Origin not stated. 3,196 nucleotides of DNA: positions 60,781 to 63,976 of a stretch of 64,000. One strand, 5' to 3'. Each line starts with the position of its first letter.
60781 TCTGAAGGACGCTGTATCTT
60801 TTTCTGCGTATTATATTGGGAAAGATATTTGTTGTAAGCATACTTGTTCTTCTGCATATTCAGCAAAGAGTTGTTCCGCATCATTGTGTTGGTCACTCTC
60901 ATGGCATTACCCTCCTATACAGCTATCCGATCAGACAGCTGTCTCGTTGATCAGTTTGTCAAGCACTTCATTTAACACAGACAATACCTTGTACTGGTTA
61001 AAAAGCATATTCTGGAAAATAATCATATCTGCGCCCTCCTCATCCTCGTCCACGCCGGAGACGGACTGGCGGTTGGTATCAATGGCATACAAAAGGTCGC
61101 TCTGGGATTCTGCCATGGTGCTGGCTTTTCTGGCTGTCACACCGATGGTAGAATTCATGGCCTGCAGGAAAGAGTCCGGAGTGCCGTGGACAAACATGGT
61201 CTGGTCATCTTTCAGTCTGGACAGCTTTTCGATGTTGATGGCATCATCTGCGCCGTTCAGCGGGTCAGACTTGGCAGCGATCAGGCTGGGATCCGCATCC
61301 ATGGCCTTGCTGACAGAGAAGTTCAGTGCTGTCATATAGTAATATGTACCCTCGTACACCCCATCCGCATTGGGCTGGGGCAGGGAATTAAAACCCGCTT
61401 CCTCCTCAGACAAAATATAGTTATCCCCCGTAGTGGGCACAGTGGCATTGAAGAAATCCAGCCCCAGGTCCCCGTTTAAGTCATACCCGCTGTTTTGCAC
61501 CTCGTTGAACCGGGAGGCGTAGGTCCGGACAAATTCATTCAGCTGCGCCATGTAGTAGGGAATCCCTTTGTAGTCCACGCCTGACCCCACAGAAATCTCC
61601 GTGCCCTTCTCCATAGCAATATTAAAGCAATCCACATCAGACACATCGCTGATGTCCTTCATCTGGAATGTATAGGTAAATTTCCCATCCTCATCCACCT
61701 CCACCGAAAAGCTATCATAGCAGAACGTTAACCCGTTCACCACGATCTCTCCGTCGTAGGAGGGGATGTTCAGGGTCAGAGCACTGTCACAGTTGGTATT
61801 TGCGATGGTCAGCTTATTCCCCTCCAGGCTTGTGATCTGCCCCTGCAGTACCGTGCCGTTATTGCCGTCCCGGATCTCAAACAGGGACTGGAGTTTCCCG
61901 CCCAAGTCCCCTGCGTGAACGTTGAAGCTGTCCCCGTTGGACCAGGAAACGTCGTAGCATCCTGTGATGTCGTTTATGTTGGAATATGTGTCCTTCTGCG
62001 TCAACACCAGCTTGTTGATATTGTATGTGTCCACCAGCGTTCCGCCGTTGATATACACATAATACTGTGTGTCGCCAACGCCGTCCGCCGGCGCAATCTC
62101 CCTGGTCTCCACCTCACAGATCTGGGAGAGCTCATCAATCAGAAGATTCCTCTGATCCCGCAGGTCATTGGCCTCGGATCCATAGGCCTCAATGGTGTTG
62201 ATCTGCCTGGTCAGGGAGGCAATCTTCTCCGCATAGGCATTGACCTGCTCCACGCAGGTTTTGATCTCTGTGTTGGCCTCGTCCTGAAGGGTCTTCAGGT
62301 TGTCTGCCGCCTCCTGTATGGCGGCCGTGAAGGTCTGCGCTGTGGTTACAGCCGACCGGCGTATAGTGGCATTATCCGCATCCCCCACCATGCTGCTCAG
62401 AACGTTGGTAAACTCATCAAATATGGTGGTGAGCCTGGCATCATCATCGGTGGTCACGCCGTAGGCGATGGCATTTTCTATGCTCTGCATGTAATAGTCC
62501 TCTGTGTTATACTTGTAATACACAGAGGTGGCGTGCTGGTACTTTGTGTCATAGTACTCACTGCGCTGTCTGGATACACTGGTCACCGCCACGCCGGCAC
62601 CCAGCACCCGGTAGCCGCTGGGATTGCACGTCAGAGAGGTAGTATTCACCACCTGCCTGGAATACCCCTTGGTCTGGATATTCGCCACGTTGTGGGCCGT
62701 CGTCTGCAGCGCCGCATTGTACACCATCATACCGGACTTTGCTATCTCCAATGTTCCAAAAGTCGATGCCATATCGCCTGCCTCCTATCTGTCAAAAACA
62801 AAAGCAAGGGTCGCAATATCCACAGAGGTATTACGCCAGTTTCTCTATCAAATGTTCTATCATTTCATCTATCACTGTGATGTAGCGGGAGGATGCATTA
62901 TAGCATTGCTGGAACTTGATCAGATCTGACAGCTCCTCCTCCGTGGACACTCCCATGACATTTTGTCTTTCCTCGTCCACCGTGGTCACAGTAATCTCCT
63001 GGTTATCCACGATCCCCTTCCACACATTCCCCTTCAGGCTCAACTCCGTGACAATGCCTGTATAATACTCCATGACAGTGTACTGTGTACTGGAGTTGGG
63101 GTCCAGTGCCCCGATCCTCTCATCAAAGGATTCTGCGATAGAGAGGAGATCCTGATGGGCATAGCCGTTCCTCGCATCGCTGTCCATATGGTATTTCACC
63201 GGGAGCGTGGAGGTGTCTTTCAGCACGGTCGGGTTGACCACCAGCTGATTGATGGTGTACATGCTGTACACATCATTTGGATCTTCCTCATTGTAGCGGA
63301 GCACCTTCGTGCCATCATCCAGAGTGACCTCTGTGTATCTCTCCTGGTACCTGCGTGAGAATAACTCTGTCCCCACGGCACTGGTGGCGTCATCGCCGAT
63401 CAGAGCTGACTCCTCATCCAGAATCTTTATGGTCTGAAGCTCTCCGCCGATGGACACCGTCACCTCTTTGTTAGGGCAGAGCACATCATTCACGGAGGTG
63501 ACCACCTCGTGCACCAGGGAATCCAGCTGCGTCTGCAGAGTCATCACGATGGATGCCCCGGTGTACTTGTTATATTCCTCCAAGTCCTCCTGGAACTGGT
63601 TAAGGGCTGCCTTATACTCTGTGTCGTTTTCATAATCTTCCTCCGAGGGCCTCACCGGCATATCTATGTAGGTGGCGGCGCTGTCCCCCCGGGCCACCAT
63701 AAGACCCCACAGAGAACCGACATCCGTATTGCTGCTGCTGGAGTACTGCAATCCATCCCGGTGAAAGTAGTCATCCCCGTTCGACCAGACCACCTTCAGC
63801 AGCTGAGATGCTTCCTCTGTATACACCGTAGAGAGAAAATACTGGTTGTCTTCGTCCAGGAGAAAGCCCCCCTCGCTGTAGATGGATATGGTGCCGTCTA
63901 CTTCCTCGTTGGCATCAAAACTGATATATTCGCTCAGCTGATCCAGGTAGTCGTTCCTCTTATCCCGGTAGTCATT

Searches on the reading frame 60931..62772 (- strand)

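Call 15: search_protein_families(library=pfam, proteins=[window:60931-62772:-])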
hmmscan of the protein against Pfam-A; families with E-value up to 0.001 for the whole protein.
window:60931-62772:- (613 aa): 2 families
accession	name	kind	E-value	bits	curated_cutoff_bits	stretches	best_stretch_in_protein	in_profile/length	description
PF22638.1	FlgK_D1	-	3.6e-41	141.7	28.6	2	108-304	9-195/233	Flagellar hook-associated protein FlgK helical domain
PF14712.11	Snapin_Pallidin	-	0.00073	20.4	29.6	0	148-195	32-75/89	Snapin/Pallidin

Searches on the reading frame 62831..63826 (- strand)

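Call 15: search_protein_families(library=pfam, proteins=[window:62831-63826:-])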
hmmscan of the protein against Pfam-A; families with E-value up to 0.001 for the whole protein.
window:62831-63826:- (331 aa): 1 family
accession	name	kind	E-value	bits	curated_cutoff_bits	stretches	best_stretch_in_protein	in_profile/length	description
PF06429.18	Flg_bbr_C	-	3.2e-06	27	23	1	291-326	8-43/46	Flagellar basal body rod FlgEFG protein C-terminal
